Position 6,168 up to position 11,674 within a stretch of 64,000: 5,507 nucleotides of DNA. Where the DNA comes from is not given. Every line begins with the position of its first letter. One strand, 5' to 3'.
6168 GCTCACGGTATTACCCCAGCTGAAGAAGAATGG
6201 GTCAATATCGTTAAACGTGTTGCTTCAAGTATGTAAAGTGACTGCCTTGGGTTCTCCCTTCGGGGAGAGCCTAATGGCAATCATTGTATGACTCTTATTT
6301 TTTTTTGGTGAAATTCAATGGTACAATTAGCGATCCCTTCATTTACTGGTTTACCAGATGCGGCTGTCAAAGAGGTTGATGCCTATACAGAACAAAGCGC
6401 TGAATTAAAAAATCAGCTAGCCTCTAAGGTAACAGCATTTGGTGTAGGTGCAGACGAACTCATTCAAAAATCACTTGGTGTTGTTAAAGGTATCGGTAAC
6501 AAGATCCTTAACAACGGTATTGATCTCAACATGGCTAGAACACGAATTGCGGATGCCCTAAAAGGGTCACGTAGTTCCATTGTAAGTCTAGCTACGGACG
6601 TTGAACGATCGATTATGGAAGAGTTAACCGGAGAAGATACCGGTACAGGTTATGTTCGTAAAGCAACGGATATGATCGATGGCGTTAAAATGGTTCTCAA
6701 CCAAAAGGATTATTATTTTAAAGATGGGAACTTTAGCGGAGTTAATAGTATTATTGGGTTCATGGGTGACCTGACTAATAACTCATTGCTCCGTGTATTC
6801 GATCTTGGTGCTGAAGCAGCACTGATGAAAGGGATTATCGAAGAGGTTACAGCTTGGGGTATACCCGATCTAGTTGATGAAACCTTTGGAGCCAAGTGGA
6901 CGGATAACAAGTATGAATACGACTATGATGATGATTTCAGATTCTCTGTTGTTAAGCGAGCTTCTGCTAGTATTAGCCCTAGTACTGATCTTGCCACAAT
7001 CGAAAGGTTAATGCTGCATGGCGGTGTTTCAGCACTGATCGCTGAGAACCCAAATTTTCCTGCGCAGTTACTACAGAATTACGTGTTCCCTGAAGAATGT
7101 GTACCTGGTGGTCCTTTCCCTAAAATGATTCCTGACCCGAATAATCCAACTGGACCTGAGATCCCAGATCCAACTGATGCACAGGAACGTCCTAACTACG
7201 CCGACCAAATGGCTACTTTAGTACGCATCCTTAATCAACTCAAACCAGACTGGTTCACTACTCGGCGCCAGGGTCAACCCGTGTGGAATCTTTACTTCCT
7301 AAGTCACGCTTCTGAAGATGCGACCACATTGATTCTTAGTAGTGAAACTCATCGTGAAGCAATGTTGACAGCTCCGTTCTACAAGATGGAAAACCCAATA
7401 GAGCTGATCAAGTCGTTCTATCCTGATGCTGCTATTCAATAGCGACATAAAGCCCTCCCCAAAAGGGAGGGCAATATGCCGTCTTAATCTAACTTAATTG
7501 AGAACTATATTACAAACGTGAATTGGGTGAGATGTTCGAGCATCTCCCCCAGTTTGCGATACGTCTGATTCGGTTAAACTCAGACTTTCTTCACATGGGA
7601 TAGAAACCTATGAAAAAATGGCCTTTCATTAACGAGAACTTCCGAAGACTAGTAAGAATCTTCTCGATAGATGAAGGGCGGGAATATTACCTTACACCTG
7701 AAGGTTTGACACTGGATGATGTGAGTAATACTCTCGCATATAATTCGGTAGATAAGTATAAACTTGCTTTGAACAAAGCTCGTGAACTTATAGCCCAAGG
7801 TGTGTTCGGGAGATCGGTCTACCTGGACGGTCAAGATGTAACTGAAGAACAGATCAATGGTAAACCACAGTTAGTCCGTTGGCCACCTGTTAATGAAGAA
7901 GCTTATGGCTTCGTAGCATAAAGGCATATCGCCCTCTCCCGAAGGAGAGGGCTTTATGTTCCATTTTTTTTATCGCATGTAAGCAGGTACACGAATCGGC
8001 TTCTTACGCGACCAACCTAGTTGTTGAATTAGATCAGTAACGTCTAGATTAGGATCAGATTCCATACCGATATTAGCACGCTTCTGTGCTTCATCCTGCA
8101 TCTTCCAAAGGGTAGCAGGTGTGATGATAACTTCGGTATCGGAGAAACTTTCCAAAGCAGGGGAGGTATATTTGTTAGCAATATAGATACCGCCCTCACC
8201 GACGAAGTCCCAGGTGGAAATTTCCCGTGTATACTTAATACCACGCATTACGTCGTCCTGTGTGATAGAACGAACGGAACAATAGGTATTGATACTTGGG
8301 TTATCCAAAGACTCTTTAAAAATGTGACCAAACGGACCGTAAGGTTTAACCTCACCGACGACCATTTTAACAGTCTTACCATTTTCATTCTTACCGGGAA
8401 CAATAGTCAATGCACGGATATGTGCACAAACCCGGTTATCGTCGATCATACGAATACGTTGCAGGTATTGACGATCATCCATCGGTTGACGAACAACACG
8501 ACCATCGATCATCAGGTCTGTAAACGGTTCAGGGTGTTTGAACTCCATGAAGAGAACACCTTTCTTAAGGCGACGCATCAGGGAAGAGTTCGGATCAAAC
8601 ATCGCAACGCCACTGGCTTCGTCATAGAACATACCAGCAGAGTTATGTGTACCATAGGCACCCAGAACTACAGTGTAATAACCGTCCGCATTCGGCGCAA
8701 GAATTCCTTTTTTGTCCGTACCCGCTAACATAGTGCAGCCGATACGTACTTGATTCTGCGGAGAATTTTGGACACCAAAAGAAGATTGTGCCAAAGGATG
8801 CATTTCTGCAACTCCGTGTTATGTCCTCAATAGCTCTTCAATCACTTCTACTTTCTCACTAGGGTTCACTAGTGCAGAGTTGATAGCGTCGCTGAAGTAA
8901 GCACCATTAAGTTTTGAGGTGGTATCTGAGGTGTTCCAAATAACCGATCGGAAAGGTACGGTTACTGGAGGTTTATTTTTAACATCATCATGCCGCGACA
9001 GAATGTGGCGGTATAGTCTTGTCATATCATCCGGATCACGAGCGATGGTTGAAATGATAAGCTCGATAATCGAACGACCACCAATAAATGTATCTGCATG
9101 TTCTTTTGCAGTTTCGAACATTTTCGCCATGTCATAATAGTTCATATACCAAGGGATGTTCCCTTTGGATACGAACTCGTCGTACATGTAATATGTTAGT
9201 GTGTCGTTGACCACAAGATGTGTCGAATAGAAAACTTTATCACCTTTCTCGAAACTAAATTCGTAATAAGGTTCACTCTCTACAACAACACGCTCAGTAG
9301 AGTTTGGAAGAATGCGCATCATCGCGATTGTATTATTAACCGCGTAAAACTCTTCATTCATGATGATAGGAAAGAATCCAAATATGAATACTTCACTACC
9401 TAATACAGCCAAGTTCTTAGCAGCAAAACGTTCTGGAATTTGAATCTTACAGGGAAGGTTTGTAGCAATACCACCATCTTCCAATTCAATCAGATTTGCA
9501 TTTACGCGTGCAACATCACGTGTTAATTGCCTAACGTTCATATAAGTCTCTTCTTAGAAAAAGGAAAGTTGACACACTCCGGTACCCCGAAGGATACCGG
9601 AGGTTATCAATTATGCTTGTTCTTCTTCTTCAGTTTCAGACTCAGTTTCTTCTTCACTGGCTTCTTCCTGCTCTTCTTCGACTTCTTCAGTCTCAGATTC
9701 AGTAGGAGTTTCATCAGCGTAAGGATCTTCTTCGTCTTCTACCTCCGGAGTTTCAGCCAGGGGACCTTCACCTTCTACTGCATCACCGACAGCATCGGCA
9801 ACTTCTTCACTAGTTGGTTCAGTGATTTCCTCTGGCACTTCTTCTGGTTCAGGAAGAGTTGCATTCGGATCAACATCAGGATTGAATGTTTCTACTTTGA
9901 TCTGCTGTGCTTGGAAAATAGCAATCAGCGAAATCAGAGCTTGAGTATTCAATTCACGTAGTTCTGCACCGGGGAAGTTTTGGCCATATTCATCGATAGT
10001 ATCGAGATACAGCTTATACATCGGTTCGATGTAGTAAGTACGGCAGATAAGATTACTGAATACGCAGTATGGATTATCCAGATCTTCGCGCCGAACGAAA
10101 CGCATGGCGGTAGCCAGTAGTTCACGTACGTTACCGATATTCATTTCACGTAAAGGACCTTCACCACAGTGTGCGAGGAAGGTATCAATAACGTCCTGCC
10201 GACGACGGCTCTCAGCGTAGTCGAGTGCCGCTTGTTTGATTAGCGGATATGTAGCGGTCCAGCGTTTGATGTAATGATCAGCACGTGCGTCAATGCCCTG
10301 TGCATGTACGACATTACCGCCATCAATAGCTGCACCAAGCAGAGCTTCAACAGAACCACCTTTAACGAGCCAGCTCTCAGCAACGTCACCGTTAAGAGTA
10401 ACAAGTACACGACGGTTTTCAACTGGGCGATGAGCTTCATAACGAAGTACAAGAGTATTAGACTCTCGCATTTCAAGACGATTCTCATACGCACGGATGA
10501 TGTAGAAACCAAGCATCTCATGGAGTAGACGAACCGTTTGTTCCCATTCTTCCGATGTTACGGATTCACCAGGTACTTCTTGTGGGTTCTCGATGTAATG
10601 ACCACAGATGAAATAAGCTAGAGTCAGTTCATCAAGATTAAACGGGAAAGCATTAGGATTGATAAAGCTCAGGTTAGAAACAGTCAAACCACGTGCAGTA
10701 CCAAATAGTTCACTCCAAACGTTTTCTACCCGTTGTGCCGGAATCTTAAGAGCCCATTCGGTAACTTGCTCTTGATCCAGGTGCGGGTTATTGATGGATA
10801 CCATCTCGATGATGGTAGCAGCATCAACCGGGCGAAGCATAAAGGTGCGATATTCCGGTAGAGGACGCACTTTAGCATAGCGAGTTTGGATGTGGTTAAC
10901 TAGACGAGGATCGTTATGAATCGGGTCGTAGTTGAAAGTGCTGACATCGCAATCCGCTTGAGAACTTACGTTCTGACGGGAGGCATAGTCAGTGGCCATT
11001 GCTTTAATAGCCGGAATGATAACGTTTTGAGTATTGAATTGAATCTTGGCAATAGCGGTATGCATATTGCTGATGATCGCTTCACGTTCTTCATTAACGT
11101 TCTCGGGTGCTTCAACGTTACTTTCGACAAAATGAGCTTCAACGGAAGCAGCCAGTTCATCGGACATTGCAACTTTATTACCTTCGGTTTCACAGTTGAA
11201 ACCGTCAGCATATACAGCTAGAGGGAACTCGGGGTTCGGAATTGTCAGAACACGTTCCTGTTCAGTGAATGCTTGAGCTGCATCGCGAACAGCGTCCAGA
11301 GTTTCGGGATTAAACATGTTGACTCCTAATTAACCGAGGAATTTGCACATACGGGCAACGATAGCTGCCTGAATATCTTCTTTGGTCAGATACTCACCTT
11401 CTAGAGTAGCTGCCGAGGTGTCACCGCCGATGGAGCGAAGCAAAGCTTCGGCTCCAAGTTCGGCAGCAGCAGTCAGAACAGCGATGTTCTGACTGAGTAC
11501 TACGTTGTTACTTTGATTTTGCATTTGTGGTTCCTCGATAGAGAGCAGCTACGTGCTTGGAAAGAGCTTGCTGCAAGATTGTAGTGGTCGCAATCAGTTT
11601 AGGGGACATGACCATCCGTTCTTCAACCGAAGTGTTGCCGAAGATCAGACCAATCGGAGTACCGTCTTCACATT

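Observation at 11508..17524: Split multisubunit-type RNA polymerase: a beta-prime N-terminal fragment (Zn finger deleted) and a beta C-terminal-like fragment encoded as two coupled genes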

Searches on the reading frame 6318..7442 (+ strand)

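Call 29: search_protein_families(library=phrogs, proteins=[window:6318-7442:+], max_evalue=0.001)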
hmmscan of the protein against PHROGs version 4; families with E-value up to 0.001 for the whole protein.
window:6318-7442:+ (374 aa): 2 families
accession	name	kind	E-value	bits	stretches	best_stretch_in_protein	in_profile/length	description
phrog_5028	-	unknown function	4.7e-98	329.8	1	1-372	22-360/361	-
phrog_6532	-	unknown function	2.7e-15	57.2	2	293-373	283-364/367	-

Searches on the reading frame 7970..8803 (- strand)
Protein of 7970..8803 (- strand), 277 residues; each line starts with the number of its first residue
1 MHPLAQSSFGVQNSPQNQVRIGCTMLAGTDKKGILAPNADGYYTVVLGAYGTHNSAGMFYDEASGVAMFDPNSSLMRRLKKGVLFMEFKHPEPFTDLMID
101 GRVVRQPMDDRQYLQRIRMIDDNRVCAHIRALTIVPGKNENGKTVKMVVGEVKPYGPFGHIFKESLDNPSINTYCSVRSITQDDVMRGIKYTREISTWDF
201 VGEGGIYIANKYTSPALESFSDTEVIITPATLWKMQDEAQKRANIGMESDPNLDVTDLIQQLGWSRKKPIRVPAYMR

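Call 29: search_protein_families(library=phrogs, proteins=[window:7970-8803:-], max_evalue=0.001)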
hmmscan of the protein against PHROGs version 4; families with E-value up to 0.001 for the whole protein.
window:7970-8803:- (277 aa): 2 families
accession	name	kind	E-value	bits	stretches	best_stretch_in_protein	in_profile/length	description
phrog_3014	-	head and packaging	1e-91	307.8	1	16-268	2-253/266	head maturation protease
phrog_7478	-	head and packaging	3.9e-13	50.1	1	63-203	27-146/147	head maturation protease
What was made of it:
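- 7970..8803 (-): Prohead maturation protease (phiKZ gp175 orthologue), the last gene of the cluster. It is followed by a GC-rich hairpin at 7931-7952. phrog_3014 E 1e-91 (call 29).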

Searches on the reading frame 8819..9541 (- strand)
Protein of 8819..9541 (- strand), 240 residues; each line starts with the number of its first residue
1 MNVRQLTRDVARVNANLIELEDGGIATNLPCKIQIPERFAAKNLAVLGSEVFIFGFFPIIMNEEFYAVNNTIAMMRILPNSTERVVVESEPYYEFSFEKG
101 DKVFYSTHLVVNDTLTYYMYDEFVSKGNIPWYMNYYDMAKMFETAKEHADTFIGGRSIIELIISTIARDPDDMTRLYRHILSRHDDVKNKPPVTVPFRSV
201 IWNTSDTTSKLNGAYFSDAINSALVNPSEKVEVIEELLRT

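Call 29: search_protein_families(library=phrogs, proteins=[window:8819-9541:-], max_evalue=0.001)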
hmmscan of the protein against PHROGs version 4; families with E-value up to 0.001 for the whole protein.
window:8819-9541:- (240 aa): 1 family
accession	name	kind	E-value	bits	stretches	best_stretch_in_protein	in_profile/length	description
phrog_2926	-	head and packaging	5.6e-95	318.4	1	1-240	1-241/241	virion structural protein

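Call 30: find_homologous_proteins(query=window:8819-9541:-, max_evalue=0.001)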
Query window:8819-9541:- (240 aa): 139 proteins with E <= 0.001 among 334 candidates; the best 120 are listed.
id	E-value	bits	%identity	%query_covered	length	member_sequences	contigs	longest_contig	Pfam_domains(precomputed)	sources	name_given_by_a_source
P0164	4.0e-155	532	99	100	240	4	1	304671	-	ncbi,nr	ncbi:hypothetical protein [Pseudomonas phage PA1C]|nr:hypothetical protein [Pseudomonas phage PA1C]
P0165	4.9e-131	453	82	100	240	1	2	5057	-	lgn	-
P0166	4.2e-127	440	83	100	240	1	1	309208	-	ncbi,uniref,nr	ncbi:virion structural protein [Pseudomonas phage PhiPA3]|uniref:Uncharacterized protein 206 n=1 Tax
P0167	1.3e-118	413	76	100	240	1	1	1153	-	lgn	-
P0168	2.5e-113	395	74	100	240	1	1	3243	-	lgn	-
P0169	1.7e-112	393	73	100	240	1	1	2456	-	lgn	-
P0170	4.6e-112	391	72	100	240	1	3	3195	-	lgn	-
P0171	6.9e-112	391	73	94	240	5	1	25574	-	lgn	-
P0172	7.8e-112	390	73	100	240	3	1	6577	-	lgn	-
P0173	1.5e-111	389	72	100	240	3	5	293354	-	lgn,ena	-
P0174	2.7e-111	389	72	100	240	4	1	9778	-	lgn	-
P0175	4.6e-111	388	72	100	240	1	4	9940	-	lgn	-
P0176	8.3e-111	387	70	100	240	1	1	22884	-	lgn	-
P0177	2.2e-110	386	73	100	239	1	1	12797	-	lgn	-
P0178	2.5e-110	385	71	100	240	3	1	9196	-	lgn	-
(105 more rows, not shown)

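Call 33: search_solved_structures(query=A3, max_evalue=10, show_alignments=3)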
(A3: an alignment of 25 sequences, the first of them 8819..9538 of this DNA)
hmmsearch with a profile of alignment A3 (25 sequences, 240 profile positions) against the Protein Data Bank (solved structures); distinct sequences matched with E-value up to 10: 1.
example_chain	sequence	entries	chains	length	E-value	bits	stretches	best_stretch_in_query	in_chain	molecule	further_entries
3h7t_A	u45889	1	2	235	0.21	14.1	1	30-87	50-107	Group 3 allergen SMIPP-S YvT004A06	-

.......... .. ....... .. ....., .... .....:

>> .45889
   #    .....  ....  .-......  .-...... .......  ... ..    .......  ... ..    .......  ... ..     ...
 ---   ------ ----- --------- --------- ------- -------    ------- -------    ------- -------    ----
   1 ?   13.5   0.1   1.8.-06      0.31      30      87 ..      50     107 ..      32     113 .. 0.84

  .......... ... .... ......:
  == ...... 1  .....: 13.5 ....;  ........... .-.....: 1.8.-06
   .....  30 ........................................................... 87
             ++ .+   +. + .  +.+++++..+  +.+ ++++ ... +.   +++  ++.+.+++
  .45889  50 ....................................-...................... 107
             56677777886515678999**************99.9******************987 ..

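Call 45: predict_structure(alignment_id=A3)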
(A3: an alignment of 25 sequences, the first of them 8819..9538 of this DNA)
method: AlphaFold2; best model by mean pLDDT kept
length: 239 residues; sequences in the alignment: 25
mean_pLDDT: 75.4   pTM: 0.68
mean pLDDT of the five models: 75.4, 74.2, 70.7, 69.1, 69.1
residues with pLDDT >= 90: 84; 70-90: 55; 50-70: 77; < 50: 23
segments of 3 or more residues with pLDDT < 50: 204-218, 234-239
pLDDT, mean of each block of 10 residues (from residue 1): 88 94 94 94 89 93 91 91 93 96 85 74 79 78 66 63 67 63 63 61 45 43 53 45
secondary structure, 60 per line:
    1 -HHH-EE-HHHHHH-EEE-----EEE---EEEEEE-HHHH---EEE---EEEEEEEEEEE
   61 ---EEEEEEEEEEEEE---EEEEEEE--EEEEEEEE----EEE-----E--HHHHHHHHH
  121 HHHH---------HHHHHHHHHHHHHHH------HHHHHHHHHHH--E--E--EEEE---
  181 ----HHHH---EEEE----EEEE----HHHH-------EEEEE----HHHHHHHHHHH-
elements in order: H9-14 E16-18 E24-26 E30-35 H37-40 E44-46 E50-60 E64-76 E80-86 E89-96 E101-103 H112-124 H134-148 H155-165 E174-177 H185-188 E192-195 E200-203 H208-211 E219-223 H228-238

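Call 50: fold_search(model_id=the predicted structure, library=pdb)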
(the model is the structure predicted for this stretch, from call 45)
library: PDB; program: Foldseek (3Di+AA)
matches with E <= 10: 504; with E <= 0.001: 0
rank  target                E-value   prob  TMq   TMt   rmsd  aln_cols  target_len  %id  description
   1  2ptf_B                2.6e-02  0.14  0.14  0.16  15.5       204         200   10  Crystal structure of protein MTH_863 from Methanobacterium thermoautotrophicum bound to FMN (released 2007-05-15)
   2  2o30_B                8.7e-02  0.15  0.13  0.26  11.0        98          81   10  Nuclear movement protein from E. cuniculi GB-M1 (released 2007-01-02)
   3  2ptf_A                8.7e-02  0.08  0.14  0.16  15.5       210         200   10  Crystal structure of protein MTH_863 from Methanobacterium thermoautotrophicum bound to FMN (released 2007-05-15)
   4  8u16_A                1.2e-01  0.12  0.16  0.12  20.4       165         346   10  The ternary complex structure of DDB1-CRBN-SALL4(ZF1,2)-short bound to Pomalidomide (released 2023-12-27)
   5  3d37_B                1.3e-01  0.10  0.09  0.08  11.3        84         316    8  The crystal structure of the tail protein from Neisseria meningitidis MC58 (released 2008-07-08)
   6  9dww_C                1.4e-01  0.07  0.13  0.10  19.8       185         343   11  Ternary complex of CRBN-DDB1-PDE6D with FPFT-2216 (released 2025-08-06)
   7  2o30_A                1.6e-01  0.14  0.13  0.27  10.4        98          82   10  Nuclear movement protein from E. cuniculi GB-M1 (released 2007-01-02)
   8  7w6l_C                1.6e-01  0.14  0.15  0.20  10.0       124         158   13  The crystal structure of MLL3-RBBP5-ASH2L in complex with H3K4me0 peptide (released 2022-09-07)
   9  3d37_A                1.7e-01  0.08  0.09  0.07  12.3        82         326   10  The crystal structure of the tail protein from Neisseria meningitidis MC58 (released 2008-07-08)
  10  5v21_A                2.1e-01  0.12  0.15  0.14  10.8       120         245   11  Crystal structure of human SETD2 SET-domain in complex with H3K36M peptide and SAM (released 2017-03-22)
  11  7mie                  2.7e-01  0.16  0.18  0.18  10.3       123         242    8  Crystal structure of the Borreliella burgdorferi PlzA protein in complex with c-di-GMP (released 2021-06-30)
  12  2xcm_C                2.7e-01  0.12  0.15  0.27  11.5        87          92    9  COMPLEX OF HSP90 N-TERMINAL, SGT1 CS AND RAR1 CHORD2 DOMAIN (released 2010-08-11)
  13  8u17_A                2.7e-01  0.06  0.13  0.10  19.2       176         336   11  The ternary complex structure of DDB1-CRBN-SALL4(ZF1,2)-long bound to Pomalidomide (released 2023-12-27)
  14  9fjx_B                2.7e-01  0.04  0.11  0.08  19.7       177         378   11  Crystal structure of human CRBN-DDB1 in complex with Lenalidomide (released 2025-01-29)
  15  7krj_C                2.9e-01  0.10  0.13  0.19  11.8        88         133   11  The GR-Maturation Complex: Glucocorticoid Receptor in complex with Hsp90 and co-chaperone p23 (released 2022-01-12)
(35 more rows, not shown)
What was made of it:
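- Foldseek found nothing significant (call 50).
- Tried and rejected: Foldseek against PDB had a best E of 0.026, to unrelated folds (call 50).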

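Call 62: search_protein_representatives(alignment_id=A3)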
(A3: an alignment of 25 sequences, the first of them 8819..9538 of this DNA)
Query: 25 sequences, 240 profile positions. Proteins with E-value up to 0.001 (for the whole library): 849; up to 1e-10: 718; up to 1e-30: 448. The best 150 are listed.
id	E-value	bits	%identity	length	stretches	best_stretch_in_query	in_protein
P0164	7.2e-123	424.9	-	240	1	1-240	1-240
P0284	1.3e-108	378.2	-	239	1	5-240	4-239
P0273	6.5e-108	375.9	-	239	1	1-240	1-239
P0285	7.0e-80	284.2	-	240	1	1-240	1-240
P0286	1.2e-79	283.4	-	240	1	1-240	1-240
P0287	1.7e-78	279.6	-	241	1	1-239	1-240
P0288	1.0e-77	277.1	-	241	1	1-238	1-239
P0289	2.6e-76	272.5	-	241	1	1-240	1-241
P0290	7.8e-76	270.9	-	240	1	1-240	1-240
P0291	2.4e-73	262.8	-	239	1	1-240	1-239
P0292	4.5e-73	261.9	-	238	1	1-240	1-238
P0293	5.3e-73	261.6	-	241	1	1-239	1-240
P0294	1.7e-71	256.7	-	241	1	1-239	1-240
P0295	4.3e-71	255.4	-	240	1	1-240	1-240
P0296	1.5e-70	253.6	-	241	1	1-239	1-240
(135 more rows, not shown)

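Call 65: search_solved_structures(query=A5, max_evalue=10, show_alignments=3)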
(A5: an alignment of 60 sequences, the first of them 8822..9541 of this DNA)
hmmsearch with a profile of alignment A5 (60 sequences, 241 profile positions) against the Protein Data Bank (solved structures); distinct sequences matched with E-value up to 10: 5.
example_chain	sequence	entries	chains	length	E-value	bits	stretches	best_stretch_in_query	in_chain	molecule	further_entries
7uzy_J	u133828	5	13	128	0.33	13.5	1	80-148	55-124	CRISPR system Cms protein Csm2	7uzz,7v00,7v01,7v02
8do6_C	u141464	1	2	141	0.42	13.2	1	80-148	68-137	CRISPR system Cms protein Csm2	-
6ae1_A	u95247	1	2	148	0.48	13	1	80-148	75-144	CRISPR-associated protein, TM1810 family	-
6nbu_A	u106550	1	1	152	0.49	12.9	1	80-148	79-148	CRISPR-associated protein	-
6oe4_C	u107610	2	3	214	0.99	11.9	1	59-128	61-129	CR9501 Fab Light Chain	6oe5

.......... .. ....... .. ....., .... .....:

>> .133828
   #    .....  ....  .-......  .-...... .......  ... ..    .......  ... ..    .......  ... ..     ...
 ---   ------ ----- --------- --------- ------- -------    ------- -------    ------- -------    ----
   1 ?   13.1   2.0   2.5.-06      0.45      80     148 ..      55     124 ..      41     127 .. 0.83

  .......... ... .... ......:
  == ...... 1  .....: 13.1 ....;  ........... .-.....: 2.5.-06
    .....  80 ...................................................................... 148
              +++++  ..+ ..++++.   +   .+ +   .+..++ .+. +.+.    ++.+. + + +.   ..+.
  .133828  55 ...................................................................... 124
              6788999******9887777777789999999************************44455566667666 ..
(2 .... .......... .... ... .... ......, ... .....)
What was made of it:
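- Tried and rejected: Two family profiles against PDB returned only chance hits (calls 33, 65).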

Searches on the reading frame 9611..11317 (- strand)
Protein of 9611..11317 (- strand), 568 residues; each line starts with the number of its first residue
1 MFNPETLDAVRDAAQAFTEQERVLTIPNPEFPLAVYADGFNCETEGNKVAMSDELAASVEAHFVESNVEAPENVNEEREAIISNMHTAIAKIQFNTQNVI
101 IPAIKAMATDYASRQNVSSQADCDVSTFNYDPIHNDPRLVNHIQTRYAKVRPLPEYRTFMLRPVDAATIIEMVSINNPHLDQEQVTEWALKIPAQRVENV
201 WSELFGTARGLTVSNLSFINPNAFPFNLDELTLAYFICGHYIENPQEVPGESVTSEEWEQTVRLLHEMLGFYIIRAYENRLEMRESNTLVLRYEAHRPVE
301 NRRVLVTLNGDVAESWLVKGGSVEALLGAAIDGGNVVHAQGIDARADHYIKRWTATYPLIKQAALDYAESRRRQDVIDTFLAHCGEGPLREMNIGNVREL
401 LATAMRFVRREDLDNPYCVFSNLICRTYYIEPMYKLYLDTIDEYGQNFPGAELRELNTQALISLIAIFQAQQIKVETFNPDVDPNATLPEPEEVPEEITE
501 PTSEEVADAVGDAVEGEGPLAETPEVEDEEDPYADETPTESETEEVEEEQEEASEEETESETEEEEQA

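Call 7: search_protein_families(library=pfam, proteins=[window:9611-11317:-], max_evalue=1)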
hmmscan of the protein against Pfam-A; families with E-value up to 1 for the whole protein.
window:9611-11317:- (568 aa): 2 families
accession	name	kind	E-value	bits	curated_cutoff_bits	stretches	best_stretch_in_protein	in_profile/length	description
PF13485.12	Peptidase_MA_2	-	0.066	13.4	32.4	1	91-184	45-138/201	Peptidase MA superfamily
PF19519.4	DUF6051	-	0.093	12.2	27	1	68-142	313-384/406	Family of unknown function (DUF6051)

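Call 8: search_protein_families(library=phrogs, proteins=[window:9611-11317:-], max_evalue=0.01)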
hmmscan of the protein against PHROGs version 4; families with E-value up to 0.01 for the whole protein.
window:9611-11317:- (568 aa): 1 family
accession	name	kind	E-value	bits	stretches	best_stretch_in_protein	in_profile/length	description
phrog_3841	-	unknown function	3.1e-125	419.8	1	1-478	1-489/490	-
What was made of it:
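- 9611..11317 (-): 568-aa head protein with an acidic tail (orthologue of phiKZ gp177 / SPN3US gp243). It is a head-assembly or ejection protein, not a polymerase subunit. phrog_3841 E 3.1e-125 (call 8).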

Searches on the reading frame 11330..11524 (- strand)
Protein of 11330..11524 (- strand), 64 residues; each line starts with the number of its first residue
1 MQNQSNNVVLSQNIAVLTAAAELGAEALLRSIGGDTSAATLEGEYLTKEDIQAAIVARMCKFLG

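Call 7: search_protein_families(library=pfam, proteins=[window:11330-11524:-], max_evalue=1)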
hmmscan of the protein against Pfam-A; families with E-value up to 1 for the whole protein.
window:11330-11524:- (64 aa): 0 families

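Call 8: search_protein_families(library=phrogs, proteins=[window:11330-11524:-], max_evalue=0.01)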
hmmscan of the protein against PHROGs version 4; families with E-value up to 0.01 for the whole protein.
window:11330-11524:- (64 aa): 1 family
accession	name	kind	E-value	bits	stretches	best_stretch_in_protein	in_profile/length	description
phrog_21542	-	unknown function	2.6e-31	108.3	1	1-64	1-64/65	-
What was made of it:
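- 11330..11524 (-): 64-aa conserved ORF (phiKZ gp177.1 family). Its start overlaps the last 17 nt of the betaN gene. Function unknown. phrog_21542 E 2.6e-31 (call 8).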
